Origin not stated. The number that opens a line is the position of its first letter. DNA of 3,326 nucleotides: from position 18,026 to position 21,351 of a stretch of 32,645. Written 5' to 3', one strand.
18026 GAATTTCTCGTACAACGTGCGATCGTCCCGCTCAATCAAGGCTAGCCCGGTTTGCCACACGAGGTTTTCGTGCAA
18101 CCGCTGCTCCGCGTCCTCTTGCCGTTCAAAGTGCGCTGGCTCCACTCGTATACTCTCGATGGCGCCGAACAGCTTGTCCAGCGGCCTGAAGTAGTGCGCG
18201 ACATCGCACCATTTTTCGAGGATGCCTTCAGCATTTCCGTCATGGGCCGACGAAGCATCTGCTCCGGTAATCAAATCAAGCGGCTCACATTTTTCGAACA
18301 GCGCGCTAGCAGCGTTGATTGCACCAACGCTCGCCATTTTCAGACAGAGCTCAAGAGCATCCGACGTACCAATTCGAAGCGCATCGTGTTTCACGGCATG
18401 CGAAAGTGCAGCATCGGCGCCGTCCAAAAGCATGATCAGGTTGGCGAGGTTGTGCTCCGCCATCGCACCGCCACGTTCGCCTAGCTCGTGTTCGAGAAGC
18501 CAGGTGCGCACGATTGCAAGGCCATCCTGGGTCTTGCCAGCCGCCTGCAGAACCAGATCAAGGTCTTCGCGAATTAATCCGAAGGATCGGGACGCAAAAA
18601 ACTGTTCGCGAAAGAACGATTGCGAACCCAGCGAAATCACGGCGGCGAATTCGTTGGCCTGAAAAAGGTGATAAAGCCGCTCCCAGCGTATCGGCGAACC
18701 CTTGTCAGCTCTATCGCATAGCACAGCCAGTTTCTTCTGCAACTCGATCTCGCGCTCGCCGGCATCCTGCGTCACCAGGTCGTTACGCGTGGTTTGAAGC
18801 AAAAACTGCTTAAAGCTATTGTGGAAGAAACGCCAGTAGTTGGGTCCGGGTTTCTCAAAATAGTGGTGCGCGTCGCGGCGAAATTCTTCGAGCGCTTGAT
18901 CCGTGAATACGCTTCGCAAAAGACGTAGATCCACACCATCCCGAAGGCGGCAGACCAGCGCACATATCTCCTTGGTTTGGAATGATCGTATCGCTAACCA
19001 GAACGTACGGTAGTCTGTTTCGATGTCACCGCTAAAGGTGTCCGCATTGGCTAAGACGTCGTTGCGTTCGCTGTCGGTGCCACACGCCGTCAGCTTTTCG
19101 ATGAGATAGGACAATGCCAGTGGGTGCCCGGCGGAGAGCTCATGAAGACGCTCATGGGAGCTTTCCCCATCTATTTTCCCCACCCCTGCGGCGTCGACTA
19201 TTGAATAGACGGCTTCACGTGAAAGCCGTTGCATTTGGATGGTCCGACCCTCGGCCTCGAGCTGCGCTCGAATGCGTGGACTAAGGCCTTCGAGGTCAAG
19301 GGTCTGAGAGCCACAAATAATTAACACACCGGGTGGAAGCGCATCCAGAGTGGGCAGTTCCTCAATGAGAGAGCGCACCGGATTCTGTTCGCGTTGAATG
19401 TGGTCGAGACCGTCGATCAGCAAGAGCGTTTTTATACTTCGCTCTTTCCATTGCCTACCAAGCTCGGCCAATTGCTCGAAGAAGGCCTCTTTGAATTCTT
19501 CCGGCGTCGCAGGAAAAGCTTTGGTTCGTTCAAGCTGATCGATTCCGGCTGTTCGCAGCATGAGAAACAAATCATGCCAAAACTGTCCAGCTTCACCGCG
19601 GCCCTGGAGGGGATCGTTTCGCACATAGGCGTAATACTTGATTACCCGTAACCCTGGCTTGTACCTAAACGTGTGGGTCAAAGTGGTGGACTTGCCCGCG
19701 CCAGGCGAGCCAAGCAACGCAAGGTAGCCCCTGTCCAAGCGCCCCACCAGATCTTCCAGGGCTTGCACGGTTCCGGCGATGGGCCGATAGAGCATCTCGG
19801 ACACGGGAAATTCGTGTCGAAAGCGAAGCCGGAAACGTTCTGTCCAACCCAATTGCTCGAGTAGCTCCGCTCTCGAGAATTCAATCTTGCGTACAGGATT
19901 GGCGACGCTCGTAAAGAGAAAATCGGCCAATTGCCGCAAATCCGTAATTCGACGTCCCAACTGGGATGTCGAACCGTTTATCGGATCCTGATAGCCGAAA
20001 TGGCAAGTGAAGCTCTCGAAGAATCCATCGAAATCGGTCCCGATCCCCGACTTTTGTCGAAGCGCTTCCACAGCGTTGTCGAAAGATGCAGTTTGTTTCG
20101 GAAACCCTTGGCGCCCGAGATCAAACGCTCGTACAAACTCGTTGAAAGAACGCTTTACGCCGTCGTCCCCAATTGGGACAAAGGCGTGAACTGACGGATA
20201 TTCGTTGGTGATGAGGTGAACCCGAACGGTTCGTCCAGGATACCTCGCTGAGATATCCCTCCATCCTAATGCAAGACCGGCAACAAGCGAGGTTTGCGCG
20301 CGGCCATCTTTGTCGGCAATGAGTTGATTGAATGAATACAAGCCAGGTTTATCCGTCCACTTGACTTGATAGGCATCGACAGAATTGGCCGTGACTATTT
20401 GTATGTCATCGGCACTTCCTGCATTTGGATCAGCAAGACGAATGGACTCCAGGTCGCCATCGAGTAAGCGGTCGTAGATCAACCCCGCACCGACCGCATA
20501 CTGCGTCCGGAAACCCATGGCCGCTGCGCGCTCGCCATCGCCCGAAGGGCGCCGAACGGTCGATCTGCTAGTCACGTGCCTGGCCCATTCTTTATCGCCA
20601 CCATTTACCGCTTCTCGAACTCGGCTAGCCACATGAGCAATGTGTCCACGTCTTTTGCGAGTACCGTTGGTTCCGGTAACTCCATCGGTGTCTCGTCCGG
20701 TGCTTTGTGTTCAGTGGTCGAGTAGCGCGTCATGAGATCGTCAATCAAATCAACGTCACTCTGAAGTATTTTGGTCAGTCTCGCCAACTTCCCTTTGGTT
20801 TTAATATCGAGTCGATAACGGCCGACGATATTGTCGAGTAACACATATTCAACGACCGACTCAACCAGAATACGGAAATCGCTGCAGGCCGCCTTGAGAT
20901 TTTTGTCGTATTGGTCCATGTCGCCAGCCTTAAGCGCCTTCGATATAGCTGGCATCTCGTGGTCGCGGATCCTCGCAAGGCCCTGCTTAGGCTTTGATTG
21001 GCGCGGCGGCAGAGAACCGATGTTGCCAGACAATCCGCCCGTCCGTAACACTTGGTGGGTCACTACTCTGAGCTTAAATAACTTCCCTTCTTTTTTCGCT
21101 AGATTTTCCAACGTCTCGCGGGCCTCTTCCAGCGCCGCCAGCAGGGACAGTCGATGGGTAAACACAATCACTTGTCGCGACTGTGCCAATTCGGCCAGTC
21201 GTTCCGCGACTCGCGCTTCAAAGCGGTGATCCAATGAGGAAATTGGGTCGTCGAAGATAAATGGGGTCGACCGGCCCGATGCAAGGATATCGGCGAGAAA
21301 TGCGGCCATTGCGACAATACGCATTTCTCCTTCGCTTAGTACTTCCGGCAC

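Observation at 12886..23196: Operon Y: RloC/PrrC-like zinc-hook ATPase, a 2065-aa nuclease-STAND-repeat giant and an HExxH protein - candidate undescribed defence system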

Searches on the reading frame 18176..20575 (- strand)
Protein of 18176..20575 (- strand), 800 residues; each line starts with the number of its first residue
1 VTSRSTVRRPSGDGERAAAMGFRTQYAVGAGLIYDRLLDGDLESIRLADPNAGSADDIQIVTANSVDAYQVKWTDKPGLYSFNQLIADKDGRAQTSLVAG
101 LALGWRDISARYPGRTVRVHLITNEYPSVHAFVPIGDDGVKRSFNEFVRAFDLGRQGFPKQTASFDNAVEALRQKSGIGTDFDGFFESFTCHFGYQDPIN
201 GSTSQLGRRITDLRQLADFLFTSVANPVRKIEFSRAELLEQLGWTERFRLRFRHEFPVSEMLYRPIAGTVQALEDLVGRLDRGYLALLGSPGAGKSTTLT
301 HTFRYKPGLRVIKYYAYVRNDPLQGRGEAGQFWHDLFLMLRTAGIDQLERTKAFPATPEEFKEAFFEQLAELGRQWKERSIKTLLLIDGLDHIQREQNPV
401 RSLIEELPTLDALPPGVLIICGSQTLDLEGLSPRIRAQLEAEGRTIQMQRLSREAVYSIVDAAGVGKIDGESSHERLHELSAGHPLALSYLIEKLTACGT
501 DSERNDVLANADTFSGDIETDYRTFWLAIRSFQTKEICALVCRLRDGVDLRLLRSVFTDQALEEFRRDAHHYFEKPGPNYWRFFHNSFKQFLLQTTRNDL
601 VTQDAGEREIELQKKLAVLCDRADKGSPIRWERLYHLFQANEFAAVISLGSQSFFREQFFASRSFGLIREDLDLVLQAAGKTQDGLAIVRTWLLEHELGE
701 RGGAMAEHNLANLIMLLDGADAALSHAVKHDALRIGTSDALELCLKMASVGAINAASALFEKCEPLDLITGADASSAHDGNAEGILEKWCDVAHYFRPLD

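Call 79: predict_structure(alignment_id=A4)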
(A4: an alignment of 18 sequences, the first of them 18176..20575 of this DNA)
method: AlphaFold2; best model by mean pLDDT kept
length: 800 residues; sequences in the alignment: 18
mean_pLDDT: 81.1   pTM: 0.71
mean pLDDT of the five models: 81.1, 80.6, 79.9, 77.7, 74.8
residues with pLDDT >= 90: 207; 70-90: 465; 50-70: 94; < 50: 34
segments of 3 or more residues with pLDDT < 50: 1-18, 156-158, 318-325
pLDDT, mean of each block of 10 residues (from residue 1): 28 36 82 88 83 70 89 86 82 71 90 89 91 78 87 57 79 90 89 86 67 91 69 88 84 58 79 92 91 82 83 67 55 84 67 79 86 76 86 66 82 88 85 89 91 90 84 92 87 86 90 78 79 88 82 83 87 74 76 77 71 92 84 93 95 90 80 93 93 89 75 87 77 78 94 88 82 62 86 85
secondary structure, 60 per line:
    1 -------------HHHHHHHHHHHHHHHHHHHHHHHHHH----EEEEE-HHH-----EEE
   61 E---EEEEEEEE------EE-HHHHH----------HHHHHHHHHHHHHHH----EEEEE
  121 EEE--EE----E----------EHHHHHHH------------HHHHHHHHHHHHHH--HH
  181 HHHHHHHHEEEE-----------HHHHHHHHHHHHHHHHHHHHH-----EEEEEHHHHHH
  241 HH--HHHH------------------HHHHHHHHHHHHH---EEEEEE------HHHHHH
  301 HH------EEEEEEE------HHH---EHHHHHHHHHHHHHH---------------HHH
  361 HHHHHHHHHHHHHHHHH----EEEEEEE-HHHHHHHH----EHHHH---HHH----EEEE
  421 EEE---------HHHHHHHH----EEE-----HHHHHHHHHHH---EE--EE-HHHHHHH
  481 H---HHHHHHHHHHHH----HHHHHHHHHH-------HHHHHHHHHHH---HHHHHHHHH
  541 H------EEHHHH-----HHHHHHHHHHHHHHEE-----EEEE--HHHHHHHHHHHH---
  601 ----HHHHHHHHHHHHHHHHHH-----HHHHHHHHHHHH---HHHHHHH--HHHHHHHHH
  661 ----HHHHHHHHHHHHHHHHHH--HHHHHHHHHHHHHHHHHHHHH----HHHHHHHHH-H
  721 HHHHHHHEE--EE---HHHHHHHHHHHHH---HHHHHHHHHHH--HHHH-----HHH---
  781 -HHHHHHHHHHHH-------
elements in order (helices of 4 or more, strands of 3 or more residues): H14-39 E44-48 E58-61 E65-72 H82-86 H97-111 E116-123 H144-150 H163-176 H179-188 E189-192 H204-224 E230-234 H235-242 H245-248 H267-279 E283-288 H295-302 E309-315 H329-342 H358-377 E382-388 H390-397 H403-406 E417-423 H433-440 E445-447 H453-463 H474-481 H485-496 H501-510 H518-528 H532-541 H550-553 H559-572 E580-583 H586-597 H605-622 H628-639 H643-649 H652-660 H665-682 H685-705 H710-718 H720-727 H737-749 H753-763 H766-769 H782-793

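Call 84: fold_search(model_id=the predicted structure, library=pdb)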
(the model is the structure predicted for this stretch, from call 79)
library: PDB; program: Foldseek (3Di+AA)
matches with E <= 10: 824; with E <= 0.001: 66
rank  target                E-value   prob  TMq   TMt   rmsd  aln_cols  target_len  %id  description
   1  8dgc_A                2.0e-17  1.00  0.44  0.19  28.8       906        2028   14  Avs3 bound to phage PhiV-1 terminase (released 2022-08-03)
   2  8dgc_B                7.8e-15  1.00  0.29  0.15  28.0       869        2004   15  Avs3 bound to phage PhiV-1 terminase (released 2022-08-03)
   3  6mfv_A                1.6e-08  1.00  0.21  0.26  19.4       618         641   12  Crystal structure of the Signal Transduction ATPase with Numerous Domains (STAND) protein with a tetratricopeptide rep (released 2019-02-20)
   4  9cc8_A                1.0e-06  1.00  0.21  0.20  20.1       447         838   12  Hexameric state of the NRC4 resistosome (released 2024-09-11)
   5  9zjr                  1.0e-06  1.00  0.19  0.15  32.1       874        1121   12  Human sterile alpha motif domain-containing protein 9 (SAMD9), monomer (released 2026-02-25)
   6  9zjv_A                1.7e-06  1.00  0.20  0.15  33.1       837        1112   12  Human sterile alpha motif domain-containing protein 9 (SAMD9), asymmetric dimer "wing" shape (released 2026-02-25)
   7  9qlv_A                2.2e-06  1.00  0.22  0.22  15.4       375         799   12  Cryo-EM structure of Arabidopsis TIR-NLR WRR4A tetramer in complex with effector CCG40 (released 2026-04-08)
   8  5juy_A                2.5e-06  1.00  0.22  0.16  19.6       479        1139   15  Active human apoptosome with procaspase-9 (released 2016-10-19)
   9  6j5t_C                3.0e-06  1.00  0.23  0.23  20.8       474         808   12  Reconstitution and structure of a plant NLR resistosome conferring immunity (released 2019-03-20)
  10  1w5t_C                3.2e-06  1.00  0.21  0.37  11.7       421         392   15  Structure of the Aeropyrum Pernix ORC2 protein (ADPNP-ADP complexes) (released 2004-10-05)
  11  9cc9_G                3.5e-06  1.00  0.20  0.19  21.1       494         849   12  Dodecameric state of the NRC4 resistosome (released 2024-09-11)
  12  6j6i_C                3.6e-06  1.00  0.22  0.22  20.9       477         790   12  Reconstitution and structure of a plant NLR resistosome conferring immunity (released 2019-03-20)
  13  1fnn_A                4.1e-06  1.00  0.22  0.40  14.2       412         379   14  CRYSTAL STRUCTURE OF CDC6P FROM PYROBACULUM AEROPHILUM (released 2000-10-04)
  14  7jgr_A                4.5e-06  1.00  0.23  0.40  14.2       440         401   14  Structure of Drosophila ORC bound to DNA (84 bp) and Cdc6 (released 2020-09-09)
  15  7dfv_B                5.4e-06  1.00  0.21  0.29  18.1       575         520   11  Cryo-EM structure of plant NLR RPP1 tetramer core part (released 2020-12-16)
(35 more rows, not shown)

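Call 89: search_solved_structures(query=A4, max_evalue=10, show_alignments=0)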
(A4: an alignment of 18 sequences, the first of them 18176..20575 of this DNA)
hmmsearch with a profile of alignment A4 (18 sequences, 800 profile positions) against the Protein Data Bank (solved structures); distinct sequences matched with E-value up to 10: 49.
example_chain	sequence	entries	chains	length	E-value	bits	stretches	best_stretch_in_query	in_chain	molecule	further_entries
3j67_A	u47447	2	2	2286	0.002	19.7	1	223-303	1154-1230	Dynein motor domain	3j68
5vh9_A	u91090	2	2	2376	0.0023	19.5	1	223-303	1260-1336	Dynein heavy chain, cytoplasmic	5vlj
3jvu_A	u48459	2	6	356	0.0055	18.2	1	262-300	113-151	Twitching mobility protein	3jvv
10my_A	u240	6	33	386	0.013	17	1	263-300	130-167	PilT/PilU family type 4a pilus ATPase | Twitching motility protein PilT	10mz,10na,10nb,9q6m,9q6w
7z6h_B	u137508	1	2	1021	0.019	16.5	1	230-294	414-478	Cell cycle checkpoint protein RAD1,Cell cycle checkpoint protein RAD17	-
9kym_B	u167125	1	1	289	0.023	16.2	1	267-291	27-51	Energy-coupling factor transporter ATP-binding protein EcfA2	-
4huq_A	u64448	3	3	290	0.024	16.1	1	267-291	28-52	Energy-coupling factor transporter ATP-binding protein EcfA 1 | Energy-coupling factor transporter ATP-binding protein EcfA2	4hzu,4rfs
7c1o_A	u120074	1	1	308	0.026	16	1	268-293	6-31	GTPase Era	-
3iev_A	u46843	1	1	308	0.026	16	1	268-293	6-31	GTP-binding protein era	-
3r9w_A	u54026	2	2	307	0.026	16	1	268-293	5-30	GTPase Era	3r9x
9n32_A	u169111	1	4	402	0.077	14.5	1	262-297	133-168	PilU protein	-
2ga8_A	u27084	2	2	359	0.096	14.1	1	261-288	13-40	Hypothetical 39.9 kDa protein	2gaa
2eyu_A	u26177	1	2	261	0.25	12.7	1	268-299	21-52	twitching motility protein PilT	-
9nfi_A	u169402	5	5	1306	0.25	12.7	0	270-293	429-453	Permeability Glycoprotein (P-gp)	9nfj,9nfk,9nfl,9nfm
9oe1_A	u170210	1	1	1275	0.26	12.7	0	272-293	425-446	ATP-binding cassette, sub-family B (MDR/TAP), member 4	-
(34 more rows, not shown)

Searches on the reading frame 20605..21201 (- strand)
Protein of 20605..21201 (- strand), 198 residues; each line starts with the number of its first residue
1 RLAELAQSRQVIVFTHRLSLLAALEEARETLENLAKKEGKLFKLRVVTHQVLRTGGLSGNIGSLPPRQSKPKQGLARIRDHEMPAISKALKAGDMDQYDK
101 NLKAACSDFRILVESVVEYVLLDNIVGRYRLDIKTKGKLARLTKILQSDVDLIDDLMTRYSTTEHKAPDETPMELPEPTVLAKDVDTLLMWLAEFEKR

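Call 72: search_protein_families(library=pfam, proteins=[window:20605-21201:-], max_evalue=0.01)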
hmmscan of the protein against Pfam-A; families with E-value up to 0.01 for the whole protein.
window:20605-21201:- (198 aa): 0 families
